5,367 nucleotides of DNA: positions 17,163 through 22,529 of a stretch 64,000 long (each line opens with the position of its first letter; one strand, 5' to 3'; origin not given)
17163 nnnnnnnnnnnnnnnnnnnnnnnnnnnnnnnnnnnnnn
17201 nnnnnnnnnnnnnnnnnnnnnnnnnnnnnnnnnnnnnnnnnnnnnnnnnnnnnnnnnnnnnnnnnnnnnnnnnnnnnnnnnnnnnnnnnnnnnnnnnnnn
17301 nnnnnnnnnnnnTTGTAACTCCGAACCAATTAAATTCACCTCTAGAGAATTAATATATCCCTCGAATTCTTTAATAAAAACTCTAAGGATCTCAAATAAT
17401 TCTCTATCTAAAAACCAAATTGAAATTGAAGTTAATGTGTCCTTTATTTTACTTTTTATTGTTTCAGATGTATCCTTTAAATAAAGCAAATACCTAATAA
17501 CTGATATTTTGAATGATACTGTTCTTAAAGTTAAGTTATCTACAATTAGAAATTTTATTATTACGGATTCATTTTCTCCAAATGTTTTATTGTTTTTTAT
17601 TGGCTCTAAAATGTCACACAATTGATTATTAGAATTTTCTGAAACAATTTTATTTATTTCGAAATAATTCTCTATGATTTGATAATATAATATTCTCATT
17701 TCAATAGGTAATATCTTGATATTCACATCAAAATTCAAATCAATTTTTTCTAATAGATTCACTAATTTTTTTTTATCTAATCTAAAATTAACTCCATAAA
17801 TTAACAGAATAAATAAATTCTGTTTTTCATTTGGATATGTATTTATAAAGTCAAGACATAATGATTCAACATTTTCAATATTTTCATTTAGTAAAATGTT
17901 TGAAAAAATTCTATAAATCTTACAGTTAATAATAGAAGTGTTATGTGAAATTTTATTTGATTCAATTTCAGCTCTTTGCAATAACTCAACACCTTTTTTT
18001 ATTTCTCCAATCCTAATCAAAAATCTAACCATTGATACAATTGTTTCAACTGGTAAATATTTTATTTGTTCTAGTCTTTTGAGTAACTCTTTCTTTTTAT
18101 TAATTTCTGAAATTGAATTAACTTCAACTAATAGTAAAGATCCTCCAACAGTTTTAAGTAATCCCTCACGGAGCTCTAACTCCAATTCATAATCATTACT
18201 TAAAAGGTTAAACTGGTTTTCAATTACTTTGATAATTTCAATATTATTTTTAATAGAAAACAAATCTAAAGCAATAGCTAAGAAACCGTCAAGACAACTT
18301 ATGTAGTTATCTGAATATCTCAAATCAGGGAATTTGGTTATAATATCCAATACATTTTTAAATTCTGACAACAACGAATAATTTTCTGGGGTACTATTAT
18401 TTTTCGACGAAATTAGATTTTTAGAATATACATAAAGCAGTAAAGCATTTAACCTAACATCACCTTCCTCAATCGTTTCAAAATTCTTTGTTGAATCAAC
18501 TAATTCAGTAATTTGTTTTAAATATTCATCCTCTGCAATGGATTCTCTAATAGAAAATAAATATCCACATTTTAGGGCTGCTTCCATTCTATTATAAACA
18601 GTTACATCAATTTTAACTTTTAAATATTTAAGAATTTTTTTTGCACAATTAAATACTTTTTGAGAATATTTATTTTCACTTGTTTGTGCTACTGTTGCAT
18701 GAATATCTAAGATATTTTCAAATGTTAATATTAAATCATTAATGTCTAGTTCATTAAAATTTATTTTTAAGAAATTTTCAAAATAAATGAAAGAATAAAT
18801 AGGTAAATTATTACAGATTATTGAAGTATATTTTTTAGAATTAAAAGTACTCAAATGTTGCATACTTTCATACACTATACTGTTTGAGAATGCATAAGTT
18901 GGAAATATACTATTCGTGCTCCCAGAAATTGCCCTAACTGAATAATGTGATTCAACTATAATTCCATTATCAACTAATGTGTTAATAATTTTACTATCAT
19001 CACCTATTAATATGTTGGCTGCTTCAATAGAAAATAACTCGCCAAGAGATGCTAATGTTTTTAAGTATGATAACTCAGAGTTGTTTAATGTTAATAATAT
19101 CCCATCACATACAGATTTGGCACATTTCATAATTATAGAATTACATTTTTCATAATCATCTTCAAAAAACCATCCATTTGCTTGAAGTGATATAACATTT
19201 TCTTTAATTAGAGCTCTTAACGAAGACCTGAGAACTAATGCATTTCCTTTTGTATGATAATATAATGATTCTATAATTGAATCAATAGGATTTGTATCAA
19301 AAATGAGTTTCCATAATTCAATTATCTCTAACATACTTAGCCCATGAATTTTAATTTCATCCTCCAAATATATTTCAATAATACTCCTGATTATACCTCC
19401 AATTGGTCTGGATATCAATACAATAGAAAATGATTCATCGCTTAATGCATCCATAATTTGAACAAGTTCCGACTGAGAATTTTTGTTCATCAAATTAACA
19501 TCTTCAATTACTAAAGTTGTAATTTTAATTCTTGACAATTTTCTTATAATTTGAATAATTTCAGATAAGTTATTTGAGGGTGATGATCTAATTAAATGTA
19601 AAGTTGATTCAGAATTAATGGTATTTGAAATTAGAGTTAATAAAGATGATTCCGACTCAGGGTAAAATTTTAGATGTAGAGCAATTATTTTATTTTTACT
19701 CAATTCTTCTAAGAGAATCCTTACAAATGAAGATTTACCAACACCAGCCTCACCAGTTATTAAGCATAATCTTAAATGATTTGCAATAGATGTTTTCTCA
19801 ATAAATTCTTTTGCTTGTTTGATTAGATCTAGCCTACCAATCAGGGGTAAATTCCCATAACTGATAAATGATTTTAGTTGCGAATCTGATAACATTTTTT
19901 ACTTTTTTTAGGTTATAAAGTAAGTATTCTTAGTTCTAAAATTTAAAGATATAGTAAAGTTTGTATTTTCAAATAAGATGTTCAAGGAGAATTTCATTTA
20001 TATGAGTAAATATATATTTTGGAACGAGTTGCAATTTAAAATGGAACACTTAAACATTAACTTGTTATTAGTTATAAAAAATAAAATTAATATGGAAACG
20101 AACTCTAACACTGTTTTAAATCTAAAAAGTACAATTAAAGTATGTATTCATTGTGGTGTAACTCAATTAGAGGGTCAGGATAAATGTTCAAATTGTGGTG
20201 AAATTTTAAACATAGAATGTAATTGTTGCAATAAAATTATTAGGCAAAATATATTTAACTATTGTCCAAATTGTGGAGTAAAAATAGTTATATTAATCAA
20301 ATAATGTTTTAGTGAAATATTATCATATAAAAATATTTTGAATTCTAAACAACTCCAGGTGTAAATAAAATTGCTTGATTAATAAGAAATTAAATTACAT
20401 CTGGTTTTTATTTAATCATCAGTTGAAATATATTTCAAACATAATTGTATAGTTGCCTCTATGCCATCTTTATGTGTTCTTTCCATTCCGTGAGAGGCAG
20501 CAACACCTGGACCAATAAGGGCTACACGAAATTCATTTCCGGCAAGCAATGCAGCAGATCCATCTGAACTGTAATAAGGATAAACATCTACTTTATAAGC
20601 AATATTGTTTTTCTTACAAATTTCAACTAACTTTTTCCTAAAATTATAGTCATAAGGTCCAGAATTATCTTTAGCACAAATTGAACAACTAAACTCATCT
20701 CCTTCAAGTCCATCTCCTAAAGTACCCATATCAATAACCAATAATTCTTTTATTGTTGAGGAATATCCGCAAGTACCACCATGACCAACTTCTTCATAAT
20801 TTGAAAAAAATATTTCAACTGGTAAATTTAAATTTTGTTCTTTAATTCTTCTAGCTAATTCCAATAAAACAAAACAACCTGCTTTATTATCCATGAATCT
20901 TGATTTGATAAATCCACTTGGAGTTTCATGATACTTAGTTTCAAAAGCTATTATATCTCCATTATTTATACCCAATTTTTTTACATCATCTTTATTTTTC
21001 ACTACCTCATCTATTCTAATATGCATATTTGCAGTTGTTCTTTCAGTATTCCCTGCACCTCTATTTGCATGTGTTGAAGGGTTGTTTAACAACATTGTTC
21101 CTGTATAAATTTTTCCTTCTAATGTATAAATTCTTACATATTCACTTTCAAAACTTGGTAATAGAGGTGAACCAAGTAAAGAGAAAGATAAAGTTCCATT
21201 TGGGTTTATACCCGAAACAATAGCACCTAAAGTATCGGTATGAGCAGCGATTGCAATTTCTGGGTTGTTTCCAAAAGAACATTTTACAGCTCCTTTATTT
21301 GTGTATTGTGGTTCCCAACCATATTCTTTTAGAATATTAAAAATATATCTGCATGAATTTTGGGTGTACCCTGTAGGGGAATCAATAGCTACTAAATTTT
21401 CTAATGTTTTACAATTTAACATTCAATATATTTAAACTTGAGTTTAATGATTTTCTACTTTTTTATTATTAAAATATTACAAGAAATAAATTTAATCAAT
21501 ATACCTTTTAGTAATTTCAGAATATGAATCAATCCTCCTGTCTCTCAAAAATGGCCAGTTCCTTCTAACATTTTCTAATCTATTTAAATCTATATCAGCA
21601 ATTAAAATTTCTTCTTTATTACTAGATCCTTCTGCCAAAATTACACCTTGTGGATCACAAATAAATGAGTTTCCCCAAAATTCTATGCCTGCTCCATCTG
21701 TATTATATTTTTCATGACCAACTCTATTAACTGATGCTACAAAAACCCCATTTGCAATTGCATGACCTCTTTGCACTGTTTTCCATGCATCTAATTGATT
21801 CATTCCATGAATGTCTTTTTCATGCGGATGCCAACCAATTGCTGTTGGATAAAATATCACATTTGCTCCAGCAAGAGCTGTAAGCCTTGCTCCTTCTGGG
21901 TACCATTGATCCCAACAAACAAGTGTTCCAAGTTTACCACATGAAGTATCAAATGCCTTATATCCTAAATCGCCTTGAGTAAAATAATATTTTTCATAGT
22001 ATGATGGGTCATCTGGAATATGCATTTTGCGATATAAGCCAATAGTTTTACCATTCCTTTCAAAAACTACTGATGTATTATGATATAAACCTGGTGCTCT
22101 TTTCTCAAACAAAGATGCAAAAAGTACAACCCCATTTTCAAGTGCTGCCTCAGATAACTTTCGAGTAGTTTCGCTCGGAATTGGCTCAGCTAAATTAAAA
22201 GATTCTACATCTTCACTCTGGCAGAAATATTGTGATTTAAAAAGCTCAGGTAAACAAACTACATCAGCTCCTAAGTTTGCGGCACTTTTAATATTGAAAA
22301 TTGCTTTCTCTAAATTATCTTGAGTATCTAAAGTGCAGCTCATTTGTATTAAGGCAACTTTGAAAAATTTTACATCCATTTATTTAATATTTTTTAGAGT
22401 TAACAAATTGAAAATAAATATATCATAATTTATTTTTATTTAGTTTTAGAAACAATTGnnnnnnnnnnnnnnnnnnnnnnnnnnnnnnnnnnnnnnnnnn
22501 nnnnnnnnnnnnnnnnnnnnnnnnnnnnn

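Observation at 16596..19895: STAND-type NTPase fused to a C-terminal SARP-like wHTH and BTAD, directly upstream of a giant cargo gene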

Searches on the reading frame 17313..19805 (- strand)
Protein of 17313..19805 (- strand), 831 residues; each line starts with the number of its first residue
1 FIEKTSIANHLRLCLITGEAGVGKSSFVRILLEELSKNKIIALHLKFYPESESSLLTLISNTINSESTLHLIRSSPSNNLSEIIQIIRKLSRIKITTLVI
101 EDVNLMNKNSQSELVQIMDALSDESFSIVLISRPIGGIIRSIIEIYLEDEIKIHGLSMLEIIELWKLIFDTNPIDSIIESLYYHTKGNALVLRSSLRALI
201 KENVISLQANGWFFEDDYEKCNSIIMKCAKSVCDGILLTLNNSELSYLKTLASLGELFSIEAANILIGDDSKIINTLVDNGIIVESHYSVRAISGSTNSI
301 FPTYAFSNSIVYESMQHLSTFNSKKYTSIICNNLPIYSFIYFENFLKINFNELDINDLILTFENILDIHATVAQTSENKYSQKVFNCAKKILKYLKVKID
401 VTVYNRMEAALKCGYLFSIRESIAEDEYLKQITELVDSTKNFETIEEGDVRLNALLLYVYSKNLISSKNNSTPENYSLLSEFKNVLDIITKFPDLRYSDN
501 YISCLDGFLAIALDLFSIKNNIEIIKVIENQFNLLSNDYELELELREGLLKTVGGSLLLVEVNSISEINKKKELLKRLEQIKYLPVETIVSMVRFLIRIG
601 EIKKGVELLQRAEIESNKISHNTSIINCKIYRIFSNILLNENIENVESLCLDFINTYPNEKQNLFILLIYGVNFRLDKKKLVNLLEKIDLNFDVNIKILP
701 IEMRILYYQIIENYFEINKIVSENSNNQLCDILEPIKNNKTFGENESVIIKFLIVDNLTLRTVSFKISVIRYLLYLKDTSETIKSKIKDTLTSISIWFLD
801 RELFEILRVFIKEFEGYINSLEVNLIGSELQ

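Call 8: search_protein_families(library=pfam, proteins=[window:17313-19805:-], max_evalue=10)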
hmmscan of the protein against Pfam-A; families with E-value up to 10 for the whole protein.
seq(831 aa): 14 families
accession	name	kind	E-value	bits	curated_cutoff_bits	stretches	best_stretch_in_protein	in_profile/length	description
PF13401.12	AAA_22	-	1.7e-08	35.2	27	1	12-133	6-123/130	AAA domain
PF13191.12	AAA_16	-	1.3e-06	29.5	32.6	1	11-123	24-161/167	AAA ATPase domain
PF01935.23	DUF87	-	0.00026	21.6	23.2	2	14-39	26-52/220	Helicase HerA, central domain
PF00004.35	AAA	-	0.00084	20.2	21.2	1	15-131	2-107/131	ATPase family associated with various cellular activities (AAA)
PF12775.13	AAA_7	-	0.0013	18.7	25.8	1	8-54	30-76/181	P-loop containing dynein motor region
PF14532.12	Sigma54_activ_2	-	0.0032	18.1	25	1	15-132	25-107/138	Sigma-54 interaction domain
PF05729.18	NACHT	-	0.0049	17.2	26.7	1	12-48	1-39/167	NACHT domain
PF20720.3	nSTAND3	-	0.014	15.5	27.2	1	7-39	13-45/155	Novel STAND NTPase 3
PF24883.2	NPHP3_N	-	0.02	15.5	24.8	1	11-123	22-134/164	Nephrocystin 3, N-terminal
PF00158.32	Sigma54_activat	-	0.029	14.5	20.2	1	9-38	20-49/168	Sigma-54 interaction domain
PF05673.19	DUF815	-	0.035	13.7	23.8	1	14-40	56-82/249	Protein of unknown function (DUF815)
PF13245.12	AAA_19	-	0.046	14.3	25.1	1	11-119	11-115/134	AAA domain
PF07728.20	AAA_5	-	0.11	12.9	22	1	15-119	3-91/139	AAA domain (dynein-related subfamily)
PF13238.12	AAA_18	-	0.18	12.7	29.4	1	15-37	2-23/128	AAA domain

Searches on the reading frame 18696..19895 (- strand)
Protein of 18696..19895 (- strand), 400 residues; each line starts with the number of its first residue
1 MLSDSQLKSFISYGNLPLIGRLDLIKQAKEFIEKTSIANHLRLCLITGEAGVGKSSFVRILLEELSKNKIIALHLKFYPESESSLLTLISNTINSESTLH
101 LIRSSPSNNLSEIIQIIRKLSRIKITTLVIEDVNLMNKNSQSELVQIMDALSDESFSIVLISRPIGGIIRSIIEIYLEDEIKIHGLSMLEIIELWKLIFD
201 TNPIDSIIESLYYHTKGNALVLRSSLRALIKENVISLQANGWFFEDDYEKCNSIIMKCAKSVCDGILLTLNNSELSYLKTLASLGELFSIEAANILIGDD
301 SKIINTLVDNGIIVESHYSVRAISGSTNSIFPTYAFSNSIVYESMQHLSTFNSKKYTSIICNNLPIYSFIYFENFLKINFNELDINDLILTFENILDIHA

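Call 88: search_solved_structures(query=A7, max_evalue=0.01, show_alignments=3)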
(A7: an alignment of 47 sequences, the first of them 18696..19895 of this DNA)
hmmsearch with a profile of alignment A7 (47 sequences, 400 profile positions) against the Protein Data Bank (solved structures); distinct sequences matched with E-value up to 0.01: 13.
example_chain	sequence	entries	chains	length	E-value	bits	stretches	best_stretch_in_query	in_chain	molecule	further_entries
5wbw_A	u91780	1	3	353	0.0009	21.3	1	11-160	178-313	Heat shock protein 104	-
6amn_A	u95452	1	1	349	0.0009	21.3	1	11-160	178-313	Heat shock protein 104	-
5kne_A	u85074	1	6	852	0.0035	19.3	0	11-160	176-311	Heat shock protein 104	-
6n8t_A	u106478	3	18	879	0.0038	19.2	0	11-160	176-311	Heat shock protein 104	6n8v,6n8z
6ahf_A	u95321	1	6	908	0.0041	19.1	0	11-160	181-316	Heat shock protein 104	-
5vjh_A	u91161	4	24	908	0.0041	19.1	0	11-160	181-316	Heat shock protein 104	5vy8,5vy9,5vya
29hb_b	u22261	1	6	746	0.0051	18.8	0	14-64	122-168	ATP-dependent Clp protease, ATP-binding subunit ClpE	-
7w42_A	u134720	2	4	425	0.0062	18.5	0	78-157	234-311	Uncharacterized ATPase YjoB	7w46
9ip0_A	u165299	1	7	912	0.0071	18.3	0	14-65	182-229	Chaperone protein ClpB1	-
3pxi_A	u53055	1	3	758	0.0084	18.1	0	14-66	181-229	Negative regulator of genetic competence ClpC/MecB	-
8bob_C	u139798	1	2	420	0.0084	18.1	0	31-162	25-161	HTH-type transcriptional regulator MalT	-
4ciu_A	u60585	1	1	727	0.0084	18.1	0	8-64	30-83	CHAPERONE PROTEIN CLPB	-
1jbk_A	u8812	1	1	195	0.0087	18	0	8-65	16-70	CLPB PROTEIN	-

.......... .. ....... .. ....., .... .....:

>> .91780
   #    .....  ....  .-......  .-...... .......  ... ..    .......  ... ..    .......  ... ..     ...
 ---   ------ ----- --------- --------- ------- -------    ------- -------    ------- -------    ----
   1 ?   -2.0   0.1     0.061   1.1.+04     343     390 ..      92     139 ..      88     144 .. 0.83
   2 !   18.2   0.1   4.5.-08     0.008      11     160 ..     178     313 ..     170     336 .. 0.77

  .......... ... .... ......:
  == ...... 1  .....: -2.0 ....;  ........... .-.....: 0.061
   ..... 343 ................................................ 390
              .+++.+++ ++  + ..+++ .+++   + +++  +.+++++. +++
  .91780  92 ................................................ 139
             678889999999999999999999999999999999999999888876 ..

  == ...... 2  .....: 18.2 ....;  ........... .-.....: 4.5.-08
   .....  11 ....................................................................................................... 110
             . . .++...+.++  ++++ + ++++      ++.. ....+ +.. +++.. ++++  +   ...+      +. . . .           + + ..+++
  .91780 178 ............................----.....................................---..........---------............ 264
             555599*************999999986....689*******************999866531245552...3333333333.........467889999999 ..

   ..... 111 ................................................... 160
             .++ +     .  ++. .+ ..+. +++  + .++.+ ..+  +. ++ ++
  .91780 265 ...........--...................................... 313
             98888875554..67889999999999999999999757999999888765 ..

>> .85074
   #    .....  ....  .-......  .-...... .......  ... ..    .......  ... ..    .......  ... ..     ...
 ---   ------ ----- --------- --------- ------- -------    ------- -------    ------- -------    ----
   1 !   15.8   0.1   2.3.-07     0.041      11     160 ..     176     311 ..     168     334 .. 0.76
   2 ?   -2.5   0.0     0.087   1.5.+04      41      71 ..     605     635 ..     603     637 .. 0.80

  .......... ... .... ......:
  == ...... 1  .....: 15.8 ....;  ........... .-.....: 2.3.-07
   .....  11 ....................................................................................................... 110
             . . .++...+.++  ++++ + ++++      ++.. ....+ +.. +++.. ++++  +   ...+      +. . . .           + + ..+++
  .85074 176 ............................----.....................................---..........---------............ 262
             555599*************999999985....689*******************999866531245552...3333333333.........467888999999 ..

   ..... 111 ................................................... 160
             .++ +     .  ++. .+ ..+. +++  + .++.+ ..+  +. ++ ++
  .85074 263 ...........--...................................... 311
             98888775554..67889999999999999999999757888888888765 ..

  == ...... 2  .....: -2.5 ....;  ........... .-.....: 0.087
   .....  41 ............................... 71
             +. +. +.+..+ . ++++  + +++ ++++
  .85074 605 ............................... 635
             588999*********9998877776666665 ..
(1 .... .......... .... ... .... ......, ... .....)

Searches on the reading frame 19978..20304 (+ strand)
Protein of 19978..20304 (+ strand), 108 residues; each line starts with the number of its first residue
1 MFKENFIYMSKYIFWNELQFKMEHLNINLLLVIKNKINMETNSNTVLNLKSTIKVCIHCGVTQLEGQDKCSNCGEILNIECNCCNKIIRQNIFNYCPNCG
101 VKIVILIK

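Call 5: search_protein_families(library=pfam, proteins=[window:19978-20304:+], max_evalue=0.1)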
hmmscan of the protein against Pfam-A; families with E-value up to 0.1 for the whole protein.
window:19978-20304:+ (108 aa): 6 families
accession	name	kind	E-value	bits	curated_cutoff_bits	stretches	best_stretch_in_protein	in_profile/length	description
PF12773.13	DZR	-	0.00034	21.1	27.3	2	56-100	1-45/45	Double zinc ribbon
PF12172.15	zf-ChsH2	-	0.003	17.8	23.2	0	55-65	27-37/37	ChsH2, rubredoxin-like zinc ribbon domain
PF13240.11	Zn_Ribbon_1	-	0.0039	17.4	25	1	56-74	2-20/23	zinc-ribbon domain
PF17032.10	Zn_ribbon_15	-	0.0053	18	28.9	0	40-74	39-73/73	zinc-ribbon family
PF13248.11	Zn_ribbon_3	-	0.012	15.5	27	0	95-102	4-25/26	zinc-ribbon domain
PF08772.16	Zn_ribbon_NOB1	-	0.061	13.9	24.9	1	80-102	10-32/72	Nin one binding (NOB1) Zn-ribbon like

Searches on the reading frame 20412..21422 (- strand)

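Call 5: search_protein_families(library=pfam, proteins=[window:20412-21422:-], max_evalue=0.1)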
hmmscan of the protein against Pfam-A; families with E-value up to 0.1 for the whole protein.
window:20412-21422:- (336 aa): 4 families
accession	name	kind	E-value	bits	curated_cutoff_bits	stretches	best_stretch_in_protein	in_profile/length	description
PF05343.19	Peptidase_M42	-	2.1e-74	250.7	23.2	1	52-327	12-292/292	M42 glutamyl aminopeptidase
PF04389.22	Peptidase_M28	-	7.2e-05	23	21.3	1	177-228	31-84/193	Peptidase family M28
PF01546.33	Peptidase_M20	-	0.0013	19.1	24.6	1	170-306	26-177/206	Peptidase family M20/M25/M40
PF02127.20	Peptidase_M18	-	0.016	14.5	24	1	130-240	184-300/432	Aminopeptidase I zinc metalloprotease (M18)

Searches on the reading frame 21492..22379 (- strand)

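Call 5: search_protein_families(library=pfam, proteins=[window:21492-22379:-], max_evalue=0.1)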
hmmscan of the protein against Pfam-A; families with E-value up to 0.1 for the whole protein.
window:21492-22379:- (295 aa): 1 family
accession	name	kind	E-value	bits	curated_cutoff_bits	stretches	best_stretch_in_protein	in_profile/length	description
PF00795.27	CN_hydrolase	-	2.9e-62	210.7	23.2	1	7-273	1-256/256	Carbon-nitrogen hydrolase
